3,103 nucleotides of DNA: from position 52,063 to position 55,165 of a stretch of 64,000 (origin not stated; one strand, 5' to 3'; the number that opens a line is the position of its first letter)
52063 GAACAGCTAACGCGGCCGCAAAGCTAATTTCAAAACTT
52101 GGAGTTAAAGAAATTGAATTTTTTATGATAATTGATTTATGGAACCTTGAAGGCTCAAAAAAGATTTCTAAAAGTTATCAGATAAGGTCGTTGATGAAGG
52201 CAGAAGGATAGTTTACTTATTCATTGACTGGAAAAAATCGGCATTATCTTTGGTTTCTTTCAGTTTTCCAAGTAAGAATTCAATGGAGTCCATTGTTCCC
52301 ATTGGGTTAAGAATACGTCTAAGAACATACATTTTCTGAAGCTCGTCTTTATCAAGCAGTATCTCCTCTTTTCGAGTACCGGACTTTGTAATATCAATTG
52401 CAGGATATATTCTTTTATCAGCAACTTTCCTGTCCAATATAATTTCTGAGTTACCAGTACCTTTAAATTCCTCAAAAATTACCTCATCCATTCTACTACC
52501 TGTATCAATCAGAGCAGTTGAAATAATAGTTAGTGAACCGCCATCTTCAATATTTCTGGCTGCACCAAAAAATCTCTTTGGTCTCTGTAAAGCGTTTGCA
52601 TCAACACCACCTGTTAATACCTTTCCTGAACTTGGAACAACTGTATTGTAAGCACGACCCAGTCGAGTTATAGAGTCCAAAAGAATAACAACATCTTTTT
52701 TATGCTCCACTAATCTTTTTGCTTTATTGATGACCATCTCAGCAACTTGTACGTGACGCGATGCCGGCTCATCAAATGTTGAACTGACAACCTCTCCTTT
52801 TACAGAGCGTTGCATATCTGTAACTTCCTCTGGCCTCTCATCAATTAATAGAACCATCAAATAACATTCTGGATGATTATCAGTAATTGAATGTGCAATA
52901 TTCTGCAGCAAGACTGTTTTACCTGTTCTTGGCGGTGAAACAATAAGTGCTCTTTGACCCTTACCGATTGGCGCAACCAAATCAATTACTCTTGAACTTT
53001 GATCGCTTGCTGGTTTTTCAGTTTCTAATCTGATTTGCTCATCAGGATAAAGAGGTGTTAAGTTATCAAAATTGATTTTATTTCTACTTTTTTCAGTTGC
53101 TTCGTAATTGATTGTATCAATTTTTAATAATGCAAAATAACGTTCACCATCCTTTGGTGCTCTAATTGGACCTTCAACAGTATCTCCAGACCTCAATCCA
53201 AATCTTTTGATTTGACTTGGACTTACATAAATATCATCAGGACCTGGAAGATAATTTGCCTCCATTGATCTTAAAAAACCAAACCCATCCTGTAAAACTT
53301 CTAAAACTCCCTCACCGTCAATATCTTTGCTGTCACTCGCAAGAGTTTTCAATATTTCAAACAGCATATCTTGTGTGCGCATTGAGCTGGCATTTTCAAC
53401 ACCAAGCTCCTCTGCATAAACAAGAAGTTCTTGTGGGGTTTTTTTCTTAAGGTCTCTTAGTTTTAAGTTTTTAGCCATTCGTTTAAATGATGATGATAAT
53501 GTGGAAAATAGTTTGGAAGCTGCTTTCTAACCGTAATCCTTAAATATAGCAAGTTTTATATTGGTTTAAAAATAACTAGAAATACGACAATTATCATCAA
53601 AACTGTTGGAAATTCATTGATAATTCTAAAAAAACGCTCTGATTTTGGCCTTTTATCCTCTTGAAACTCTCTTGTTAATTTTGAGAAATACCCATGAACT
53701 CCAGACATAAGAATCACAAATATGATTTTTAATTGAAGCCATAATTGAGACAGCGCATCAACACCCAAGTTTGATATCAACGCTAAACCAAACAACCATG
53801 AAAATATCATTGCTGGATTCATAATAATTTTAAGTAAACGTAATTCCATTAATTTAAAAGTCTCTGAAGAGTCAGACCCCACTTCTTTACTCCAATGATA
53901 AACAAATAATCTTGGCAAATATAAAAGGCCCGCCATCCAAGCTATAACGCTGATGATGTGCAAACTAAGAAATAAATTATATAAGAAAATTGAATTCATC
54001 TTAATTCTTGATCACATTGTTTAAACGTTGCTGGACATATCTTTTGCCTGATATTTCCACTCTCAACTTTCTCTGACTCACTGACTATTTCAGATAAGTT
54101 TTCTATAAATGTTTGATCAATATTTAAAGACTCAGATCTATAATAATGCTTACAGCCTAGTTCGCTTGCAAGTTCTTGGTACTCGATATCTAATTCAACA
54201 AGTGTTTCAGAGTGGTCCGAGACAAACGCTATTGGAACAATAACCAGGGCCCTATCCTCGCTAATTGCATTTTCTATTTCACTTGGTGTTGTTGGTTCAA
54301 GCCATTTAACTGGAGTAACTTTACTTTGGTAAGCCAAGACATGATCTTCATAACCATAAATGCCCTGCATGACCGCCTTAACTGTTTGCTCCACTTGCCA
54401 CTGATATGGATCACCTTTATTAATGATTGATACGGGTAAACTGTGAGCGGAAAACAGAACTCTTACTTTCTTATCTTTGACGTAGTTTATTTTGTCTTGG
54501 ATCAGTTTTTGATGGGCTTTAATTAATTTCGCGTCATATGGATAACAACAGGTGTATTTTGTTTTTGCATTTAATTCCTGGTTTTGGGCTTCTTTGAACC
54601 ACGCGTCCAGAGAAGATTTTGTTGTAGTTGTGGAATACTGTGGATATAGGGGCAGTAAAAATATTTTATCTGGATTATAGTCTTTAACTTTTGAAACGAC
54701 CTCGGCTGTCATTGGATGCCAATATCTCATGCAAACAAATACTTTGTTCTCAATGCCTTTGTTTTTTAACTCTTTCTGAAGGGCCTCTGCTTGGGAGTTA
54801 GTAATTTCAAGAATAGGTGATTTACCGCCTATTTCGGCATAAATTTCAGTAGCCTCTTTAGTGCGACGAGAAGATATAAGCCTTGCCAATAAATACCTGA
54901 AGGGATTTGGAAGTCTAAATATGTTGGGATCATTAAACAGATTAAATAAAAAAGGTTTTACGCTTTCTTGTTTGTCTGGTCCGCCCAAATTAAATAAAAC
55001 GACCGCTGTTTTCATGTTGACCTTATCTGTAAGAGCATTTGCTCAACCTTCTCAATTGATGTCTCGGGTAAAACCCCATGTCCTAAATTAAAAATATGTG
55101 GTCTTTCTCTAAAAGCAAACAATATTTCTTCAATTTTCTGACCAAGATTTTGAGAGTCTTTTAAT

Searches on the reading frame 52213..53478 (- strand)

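Call 11: search_protein_families(library=pfam, proteins=[window:52213-53478:-])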
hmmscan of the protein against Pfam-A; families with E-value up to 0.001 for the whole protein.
window:52213-53478:- (421 aa): 3 families
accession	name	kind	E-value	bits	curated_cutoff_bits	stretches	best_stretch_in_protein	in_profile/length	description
PF07497.18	Rho_RNA_bind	-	3.2e-33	113.8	27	1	56-128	2-72/73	Rho termination factor, RNA-binding domain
PF00006.31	ATP-synt_ab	-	6.9e-29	101.5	29.5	1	163-366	3-211/213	ATP synthase alpha/beta family, nucleotide-binding domain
PF07498.18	Rho_N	-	1.7e-15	57.1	24.9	1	9-47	1-39/43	Rho termination factor, N-terminal domain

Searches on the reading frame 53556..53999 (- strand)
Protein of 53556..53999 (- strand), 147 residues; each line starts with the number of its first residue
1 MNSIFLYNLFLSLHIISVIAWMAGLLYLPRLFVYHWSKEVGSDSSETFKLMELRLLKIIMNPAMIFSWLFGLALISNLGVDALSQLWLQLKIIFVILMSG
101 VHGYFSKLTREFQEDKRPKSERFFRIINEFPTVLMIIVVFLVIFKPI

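Call 11: search_protein_families(library=pfam, proteins=[window:53556-53999:-])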
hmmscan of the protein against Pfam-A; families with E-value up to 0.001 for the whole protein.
window:53556-53999:- (147 aa): 2 families
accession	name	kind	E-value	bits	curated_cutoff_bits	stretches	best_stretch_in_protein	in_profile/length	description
PF03653.18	UPF0093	-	7.7e-55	185.6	34.2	1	6-146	4-145/146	Uncharacterised protein family (UPF0093)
PF05425.18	CopD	-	2e-05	25.4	32.1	1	56-144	7-104/105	Copper resistance protein D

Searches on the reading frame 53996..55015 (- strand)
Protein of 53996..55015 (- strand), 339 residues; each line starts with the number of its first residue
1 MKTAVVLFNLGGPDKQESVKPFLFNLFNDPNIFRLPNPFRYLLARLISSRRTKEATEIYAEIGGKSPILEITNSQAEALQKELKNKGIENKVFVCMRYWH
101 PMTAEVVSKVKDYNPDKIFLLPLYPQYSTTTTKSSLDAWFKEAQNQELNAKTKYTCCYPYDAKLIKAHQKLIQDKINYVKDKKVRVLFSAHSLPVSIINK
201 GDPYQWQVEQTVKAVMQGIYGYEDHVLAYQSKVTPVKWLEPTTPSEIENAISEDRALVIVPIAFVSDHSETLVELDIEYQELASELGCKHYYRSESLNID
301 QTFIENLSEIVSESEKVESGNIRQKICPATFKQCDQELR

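Call 11: search_protein_families(library=pfam, proteins=[window:53996-55015:-])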
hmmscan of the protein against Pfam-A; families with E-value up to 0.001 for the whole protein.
window:53996-55015:- (339 aa): 1 family
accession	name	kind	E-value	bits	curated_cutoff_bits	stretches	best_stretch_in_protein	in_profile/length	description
PF00762.24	Ferrochelatase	-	1.1e-109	366.7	27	1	2-314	1-316/317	Ferrochelatase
